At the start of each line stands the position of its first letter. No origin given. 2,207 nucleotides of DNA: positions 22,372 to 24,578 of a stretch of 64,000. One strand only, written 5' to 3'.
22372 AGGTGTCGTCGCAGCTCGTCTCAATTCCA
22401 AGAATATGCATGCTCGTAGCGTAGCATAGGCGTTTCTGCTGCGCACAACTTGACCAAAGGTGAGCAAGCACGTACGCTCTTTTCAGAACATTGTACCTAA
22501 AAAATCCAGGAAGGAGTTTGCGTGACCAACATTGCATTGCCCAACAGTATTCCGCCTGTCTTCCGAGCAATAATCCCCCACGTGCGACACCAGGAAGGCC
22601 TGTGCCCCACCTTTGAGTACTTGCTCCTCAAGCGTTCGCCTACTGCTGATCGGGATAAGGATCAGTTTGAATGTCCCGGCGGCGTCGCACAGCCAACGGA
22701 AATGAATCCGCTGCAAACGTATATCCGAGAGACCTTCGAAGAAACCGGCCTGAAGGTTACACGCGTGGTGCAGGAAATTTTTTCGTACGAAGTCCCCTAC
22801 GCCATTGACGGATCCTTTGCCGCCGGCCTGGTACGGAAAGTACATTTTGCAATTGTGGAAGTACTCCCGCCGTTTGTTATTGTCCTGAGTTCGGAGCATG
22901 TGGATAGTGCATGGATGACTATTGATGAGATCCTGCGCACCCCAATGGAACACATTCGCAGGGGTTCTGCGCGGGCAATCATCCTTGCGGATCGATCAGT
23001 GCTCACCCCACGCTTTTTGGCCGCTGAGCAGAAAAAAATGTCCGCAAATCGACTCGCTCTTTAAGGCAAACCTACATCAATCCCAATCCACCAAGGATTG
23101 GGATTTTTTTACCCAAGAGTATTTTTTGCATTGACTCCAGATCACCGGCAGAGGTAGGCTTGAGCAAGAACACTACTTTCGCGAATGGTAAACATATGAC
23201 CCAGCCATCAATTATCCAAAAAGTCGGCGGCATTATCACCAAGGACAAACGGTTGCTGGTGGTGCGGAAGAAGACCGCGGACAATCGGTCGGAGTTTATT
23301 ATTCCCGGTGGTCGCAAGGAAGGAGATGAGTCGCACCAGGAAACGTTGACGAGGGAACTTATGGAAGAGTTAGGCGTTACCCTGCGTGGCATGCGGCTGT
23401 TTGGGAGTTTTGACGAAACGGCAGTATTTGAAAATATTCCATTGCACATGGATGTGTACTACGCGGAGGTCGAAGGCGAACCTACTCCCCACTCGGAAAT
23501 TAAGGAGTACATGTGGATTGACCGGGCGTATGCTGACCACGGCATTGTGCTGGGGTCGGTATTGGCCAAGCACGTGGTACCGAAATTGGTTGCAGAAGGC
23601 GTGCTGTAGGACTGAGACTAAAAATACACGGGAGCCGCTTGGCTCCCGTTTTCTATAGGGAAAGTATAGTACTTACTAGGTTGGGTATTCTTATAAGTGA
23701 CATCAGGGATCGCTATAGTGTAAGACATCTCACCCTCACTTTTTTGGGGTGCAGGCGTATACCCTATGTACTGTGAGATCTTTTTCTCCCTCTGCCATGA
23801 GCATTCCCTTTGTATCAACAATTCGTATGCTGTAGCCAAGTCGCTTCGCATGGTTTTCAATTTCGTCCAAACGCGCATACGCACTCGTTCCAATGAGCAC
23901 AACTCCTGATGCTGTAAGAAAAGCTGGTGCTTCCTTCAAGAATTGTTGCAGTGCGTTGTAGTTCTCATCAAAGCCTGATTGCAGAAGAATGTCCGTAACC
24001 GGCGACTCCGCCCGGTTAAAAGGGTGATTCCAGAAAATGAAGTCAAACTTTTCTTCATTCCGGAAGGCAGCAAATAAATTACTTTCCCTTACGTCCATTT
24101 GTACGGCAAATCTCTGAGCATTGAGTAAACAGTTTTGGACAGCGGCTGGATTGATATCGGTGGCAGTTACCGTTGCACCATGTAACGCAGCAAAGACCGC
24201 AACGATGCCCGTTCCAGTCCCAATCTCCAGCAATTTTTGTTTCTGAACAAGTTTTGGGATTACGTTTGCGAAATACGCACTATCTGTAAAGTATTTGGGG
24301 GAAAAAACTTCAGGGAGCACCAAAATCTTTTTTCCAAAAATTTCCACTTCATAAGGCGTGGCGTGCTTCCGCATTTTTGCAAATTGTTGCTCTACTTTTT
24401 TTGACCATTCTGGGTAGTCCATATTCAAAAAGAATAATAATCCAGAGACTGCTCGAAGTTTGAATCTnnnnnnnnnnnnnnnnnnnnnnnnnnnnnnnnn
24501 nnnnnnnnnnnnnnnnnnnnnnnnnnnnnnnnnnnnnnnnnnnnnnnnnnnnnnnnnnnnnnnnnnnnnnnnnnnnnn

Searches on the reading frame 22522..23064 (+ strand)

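Call 70: search_protein_families(library=pfam, proteins=[window:22522-23064:+], max_evalue=0.001)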
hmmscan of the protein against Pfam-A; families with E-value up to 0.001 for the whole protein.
window:22522-23064:+ (180 aa): 1 family
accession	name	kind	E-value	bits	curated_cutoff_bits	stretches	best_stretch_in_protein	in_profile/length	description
PF00293.34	NUDIX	-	1.5e-12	48.1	21.1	1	33-147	17-128/134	NUDIX domain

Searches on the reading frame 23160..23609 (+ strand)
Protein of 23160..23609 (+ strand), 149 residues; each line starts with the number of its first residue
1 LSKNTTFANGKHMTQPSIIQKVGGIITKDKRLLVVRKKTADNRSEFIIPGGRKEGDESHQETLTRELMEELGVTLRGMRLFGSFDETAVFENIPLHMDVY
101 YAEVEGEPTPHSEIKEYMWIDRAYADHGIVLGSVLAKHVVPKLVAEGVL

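Call 70: search_protein_families(library=pfam, proteins=[window:23160-23609:+], max_evalue=0.001)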
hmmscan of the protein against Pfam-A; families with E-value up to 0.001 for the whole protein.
window:23160-23609:+ (149 aa): 2 families
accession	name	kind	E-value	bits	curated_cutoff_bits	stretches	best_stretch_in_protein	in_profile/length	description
PF00293.34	NUDIX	-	2.5e-14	53.9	21.1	1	22-122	6-115/134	NUDIX domain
PF14815.12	NUDIX_4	-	0.00077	19.7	35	0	26-123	6-96/113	NUDIX domain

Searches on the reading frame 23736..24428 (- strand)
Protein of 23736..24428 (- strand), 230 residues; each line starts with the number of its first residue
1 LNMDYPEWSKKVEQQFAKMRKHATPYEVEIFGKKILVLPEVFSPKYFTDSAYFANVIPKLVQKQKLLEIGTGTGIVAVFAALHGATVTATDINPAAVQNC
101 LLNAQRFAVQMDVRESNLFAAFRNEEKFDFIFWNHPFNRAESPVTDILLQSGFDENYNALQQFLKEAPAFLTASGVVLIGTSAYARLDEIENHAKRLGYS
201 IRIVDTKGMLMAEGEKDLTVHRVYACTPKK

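Call 70: search_protein_families(library=pfam, proteins=[window:23736-24428:-], max_evalue=0.001)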
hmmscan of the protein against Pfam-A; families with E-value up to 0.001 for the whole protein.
window:23736-24428:- (230 aa): 11 families
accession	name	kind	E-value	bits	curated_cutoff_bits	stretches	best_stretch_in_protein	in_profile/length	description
PF05175.20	MTS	-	7e-14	52.3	23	1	35-179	4-138/170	Methyltransferase small domain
PF13649.12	Methyltransf_25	-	1.2e-07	32.8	27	1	67-142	2-79/97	Methyltransferase domain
PF08241.18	Methyltransf_11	-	1.3e-07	32.6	21.2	1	67-140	1-73/95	Methyltransferase domain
PF13847.12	Methyltransf_31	-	1.3e-07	31.8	27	1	63-183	4-113/145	Methyltransferase domain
PF06325.19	PrmA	-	4e-07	30.2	22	1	62-134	161-233/296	Ribosomal protein L11 methyltransferase (PrmA)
PF13489.12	Methyltransf_23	-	5.1e-07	30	27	1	58-143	18-97/164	Methyltransferase domain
PF08242.18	Methyltransf_12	-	3.8e-06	28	30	1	67-140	1-78/98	Methyltransferase domain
PF03602.21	Cons_hypoth95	-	3.1e-05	24.2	24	1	55-149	34-137/182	Conserved hypothetical protein 95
PF10294.15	Methyltransf_16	-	0.00019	21.7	21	1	58-97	42-82/174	Lysine methyltransferase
PF03848.20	TehB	-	0.00058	19.8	20.4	1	55-132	21-100/193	Tellurite resistance protein TehB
PF10354.15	BMT5-like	-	0.0008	20.2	24.7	0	106-196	57-145/168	rRNA (uridine-N3-)-methyltransferase BTM5-like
